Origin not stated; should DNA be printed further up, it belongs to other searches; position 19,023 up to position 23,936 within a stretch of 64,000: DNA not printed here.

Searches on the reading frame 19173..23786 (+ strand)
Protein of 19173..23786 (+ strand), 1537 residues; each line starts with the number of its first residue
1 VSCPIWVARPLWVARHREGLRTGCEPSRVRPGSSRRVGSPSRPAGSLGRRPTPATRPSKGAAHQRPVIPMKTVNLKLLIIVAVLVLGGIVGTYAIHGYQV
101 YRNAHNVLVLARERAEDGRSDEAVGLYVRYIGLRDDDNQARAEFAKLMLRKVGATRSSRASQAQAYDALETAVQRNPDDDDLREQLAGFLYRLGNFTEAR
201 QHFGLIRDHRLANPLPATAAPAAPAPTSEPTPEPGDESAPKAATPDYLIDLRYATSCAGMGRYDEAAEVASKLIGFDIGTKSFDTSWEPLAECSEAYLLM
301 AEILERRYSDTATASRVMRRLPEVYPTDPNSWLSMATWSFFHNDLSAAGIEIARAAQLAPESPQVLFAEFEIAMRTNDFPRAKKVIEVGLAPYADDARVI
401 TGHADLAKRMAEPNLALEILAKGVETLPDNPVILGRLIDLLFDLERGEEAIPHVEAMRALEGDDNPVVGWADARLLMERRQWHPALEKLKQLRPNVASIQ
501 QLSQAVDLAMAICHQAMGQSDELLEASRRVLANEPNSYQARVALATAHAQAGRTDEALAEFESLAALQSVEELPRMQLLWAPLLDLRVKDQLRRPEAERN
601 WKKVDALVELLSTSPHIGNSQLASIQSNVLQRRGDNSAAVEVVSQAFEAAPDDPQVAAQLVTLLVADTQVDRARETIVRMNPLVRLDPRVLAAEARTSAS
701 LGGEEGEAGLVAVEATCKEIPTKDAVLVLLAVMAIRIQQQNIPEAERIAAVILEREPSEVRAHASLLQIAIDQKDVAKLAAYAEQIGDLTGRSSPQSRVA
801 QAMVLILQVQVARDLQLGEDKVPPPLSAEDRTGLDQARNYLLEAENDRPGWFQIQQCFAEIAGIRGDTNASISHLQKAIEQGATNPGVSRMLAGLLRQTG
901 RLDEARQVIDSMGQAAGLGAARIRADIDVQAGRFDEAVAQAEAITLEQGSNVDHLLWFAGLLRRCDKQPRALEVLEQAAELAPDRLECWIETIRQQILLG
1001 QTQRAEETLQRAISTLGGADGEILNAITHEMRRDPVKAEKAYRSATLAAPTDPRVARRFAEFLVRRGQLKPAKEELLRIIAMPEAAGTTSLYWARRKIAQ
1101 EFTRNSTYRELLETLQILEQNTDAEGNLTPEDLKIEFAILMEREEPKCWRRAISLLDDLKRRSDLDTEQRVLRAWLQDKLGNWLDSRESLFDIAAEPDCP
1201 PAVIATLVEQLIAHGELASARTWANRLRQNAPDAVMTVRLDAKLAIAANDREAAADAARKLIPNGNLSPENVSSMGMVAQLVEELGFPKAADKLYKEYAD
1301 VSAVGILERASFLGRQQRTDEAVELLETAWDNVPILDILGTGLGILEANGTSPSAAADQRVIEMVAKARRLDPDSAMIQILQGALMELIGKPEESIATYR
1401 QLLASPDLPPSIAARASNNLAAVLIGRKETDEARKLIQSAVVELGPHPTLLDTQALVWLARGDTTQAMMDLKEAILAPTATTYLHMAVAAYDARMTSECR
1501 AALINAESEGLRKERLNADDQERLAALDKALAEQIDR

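Call 8: search_protein_families(library=pfam, proteins=[window:19173-23786:+], max_evalue=0.01)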
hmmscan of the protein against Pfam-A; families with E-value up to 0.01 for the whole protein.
window:19173-23786:+ (1537 aa): 22 families
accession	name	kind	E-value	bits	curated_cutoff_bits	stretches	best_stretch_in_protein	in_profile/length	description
PF14559.12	TPR_19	-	1.5e-47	160.2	25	7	866-914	5-53/68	Tetratricopeptide repeat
PF13428.12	TPR_14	-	6.7e-31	104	23.5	0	628-662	9-43/44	Tetratricopeptide repeat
PF13432.12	TPR_16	-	2.6e-17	63.3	32.7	1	515-566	8-59/65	Tetratricopeptide repeat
PF12895.13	ANAPC3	-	6.8e-13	49.1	27.2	0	932-1011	3-81/82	Anaphase-promoting complex, cyclosome, subunit 3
PF13431.12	TPR_17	-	1.5e-12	47.2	24.4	0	529-558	4-33/34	Tetratricopeptide repeat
PF13424.12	TPR_12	-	2.9e-11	43.8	30.1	0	509-563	8-70/77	Tetratricopeptide repeat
PF13429.12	TPR_15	-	3.9e-11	43.3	26.2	1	596-683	121-209/280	Tetratricopeptide repeat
PF07719.23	TPR_2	-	9.2e-10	38.3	27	0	542-567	5-30/34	Tetratricopeptide repeat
PF25064.1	ARM_TT21_5th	-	3.5e-09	37.4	27.8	0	858-913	7-62/117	TT21 fifth ARM repeats domain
PF24575.1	TPR_Slam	-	7.2e-09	36.5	35.2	0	598-675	25-102/104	Surface lipoprotein assembly modifier, N-terminal TPR repeats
PF13371.12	TPR_9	-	2e-07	31.4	35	0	513-567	4-58/73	Tetratricopeptide repeat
PF25062.1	ARM_TT21_N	-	3.6e-07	30.6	40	0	871-999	81-215/222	Tetratricopeptide repeat protein 21 N-terminal ARM repeat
PF23914.1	TPR_CcmH_CycH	-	4.6e-07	30.2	42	0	104-206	50-147/158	Cytochrome c-type biogenesis protein H TPR domain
PF14561.12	TPR_20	-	1.6e-06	28.8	25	0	524-561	8-45/90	Tetratricopeptide repeat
PF09295.16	ChAPs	-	4e-05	23.2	20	0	605-674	221-288/395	ChAPs (Chs5p-Arf1p-binding proteins)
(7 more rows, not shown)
